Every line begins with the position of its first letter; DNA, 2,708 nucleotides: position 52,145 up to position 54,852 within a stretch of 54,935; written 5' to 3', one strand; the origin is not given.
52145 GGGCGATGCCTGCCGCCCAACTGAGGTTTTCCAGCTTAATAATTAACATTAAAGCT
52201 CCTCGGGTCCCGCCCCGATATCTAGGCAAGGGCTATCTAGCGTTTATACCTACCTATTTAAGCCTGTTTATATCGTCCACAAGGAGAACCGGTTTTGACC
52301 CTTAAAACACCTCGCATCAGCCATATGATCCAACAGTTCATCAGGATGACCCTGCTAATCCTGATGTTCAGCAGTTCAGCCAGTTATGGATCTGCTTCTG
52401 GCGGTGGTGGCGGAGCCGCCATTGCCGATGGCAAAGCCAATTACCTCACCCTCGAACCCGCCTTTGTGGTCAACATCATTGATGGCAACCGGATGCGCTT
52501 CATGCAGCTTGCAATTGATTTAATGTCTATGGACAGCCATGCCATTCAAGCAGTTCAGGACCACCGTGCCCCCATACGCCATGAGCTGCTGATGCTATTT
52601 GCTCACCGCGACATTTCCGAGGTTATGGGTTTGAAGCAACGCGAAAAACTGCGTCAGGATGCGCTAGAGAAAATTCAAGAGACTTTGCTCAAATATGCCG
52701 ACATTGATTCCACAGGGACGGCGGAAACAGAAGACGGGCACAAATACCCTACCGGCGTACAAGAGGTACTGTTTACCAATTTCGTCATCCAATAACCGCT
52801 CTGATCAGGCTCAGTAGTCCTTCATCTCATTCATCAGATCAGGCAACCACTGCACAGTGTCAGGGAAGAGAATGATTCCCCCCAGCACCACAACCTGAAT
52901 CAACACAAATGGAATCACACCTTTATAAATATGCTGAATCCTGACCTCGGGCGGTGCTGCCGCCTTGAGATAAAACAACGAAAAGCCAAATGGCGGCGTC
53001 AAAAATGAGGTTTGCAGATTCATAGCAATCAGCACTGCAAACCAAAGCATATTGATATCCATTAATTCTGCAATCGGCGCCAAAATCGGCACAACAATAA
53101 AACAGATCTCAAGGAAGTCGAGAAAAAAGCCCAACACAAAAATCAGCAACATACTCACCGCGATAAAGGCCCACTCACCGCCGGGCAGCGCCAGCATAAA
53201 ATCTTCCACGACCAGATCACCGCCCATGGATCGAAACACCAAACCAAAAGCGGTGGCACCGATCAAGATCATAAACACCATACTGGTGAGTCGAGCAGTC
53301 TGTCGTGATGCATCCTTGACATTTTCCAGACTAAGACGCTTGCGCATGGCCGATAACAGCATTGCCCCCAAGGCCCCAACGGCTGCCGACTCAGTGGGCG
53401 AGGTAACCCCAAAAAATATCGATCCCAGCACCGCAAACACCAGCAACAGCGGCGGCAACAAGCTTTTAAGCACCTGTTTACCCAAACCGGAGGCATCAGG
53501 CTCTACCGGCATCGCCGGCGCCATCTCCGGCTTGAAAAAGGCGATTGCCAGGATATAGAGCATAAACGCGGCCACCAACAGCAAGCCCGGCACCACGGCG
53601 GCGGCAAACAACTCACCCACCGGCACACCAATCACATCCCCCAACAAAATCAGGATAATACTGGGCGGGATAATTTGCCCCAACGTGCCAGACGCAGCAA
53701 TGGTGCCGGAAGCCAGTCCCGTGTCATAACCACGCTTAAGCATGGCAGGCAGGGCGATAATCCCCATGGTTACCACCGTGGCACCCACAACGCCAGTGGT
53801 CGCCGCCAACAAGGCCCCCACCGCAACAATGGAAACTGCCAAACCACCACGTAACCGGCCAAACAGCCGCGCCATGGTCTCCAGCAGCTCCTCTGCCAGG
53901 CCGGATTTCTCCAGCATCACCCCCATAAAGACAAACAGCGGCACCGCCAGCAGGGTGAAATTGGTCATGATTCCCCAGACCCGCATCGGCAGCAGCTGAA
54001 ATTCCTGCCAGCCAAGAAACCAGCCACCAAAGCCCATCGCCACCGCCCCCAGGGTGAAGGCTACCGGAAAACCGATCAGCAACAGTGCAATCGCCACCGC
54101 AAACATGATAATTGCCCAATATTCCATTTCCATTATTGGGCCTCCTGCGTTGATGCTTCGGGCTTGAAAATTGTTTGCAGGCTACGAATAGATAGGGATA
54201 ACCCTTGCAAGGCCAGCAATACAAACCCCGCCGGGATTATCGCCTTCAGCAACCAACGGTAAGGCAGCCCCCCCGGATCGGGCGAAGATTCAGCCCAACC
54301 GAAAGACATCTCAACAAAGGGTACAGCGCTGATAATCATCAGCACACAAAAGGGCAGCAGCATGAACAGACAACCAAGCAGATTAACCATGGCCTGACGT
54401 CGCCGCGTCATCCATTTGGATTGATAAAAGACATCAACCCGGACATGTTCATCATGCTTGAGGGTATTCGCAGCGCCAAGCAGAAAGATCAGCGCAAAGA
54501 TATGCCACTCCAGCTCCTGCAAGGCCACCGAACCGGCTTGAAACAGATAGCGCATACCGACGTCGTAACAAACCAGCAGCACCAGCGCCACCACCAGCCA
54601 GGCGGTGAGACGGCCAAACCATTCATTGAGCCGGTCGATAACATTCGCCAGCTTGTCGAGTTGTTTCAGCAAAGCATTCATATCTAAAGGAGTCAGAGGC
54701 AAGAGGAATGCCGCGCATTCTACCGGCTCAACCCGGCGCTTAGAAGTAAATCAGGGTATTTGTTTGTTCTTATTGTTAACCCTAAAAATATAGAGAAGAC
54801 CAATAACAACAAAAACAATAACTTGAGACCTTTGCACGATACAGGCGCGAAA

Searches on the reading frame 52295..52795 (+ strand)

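Call 6: search_protein_families(library=pfam, proteins=[window:52295-52795:+], max_evalue=0.001)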
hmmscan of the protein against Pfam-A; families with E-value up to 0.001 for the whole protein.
window:52295-52795:+ (166 aa): 1 family
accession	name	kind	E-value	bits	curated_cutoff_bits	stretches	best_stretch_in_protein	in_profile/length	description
PF03748.19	FliL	-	1.2e-20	74.4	24.6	1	50-166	1-103/103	Flagellar basal body-associated protein FliL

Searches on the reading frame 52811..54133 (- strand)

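Call 6: search_protein_families(library=pfam, proteins=[window:52811-54133:-], max_evalue=0.001)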
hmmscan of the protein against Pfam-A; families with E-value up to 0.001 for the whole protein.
window:52811-54133:- (440 aa): 1 family
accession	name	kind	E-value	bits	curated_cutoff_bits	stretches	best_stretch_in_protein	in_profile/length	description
PF06808.19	DctM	-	9.9e-92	308.3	23.8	1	11-424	1-411/413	Tripartite ATP-independent periplasmic transporter, DctM component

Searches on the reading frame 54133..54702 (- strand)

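Call 6: search_protein_families(library=pfam, proteins=[window:54133-54702:-], max_evalue=0.001)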
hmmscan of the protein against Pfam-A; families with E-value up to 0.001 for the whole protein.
window:54133-54702:- (189 aa): 1 family
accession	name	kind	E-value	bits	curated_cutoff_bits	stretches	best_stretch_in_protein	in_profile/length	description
PF04290.18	DctQ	-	5.5e-22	78.5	28.3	1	40-176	1-131/132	Tripartite ATP-independent periplasmic transporters, DctQ component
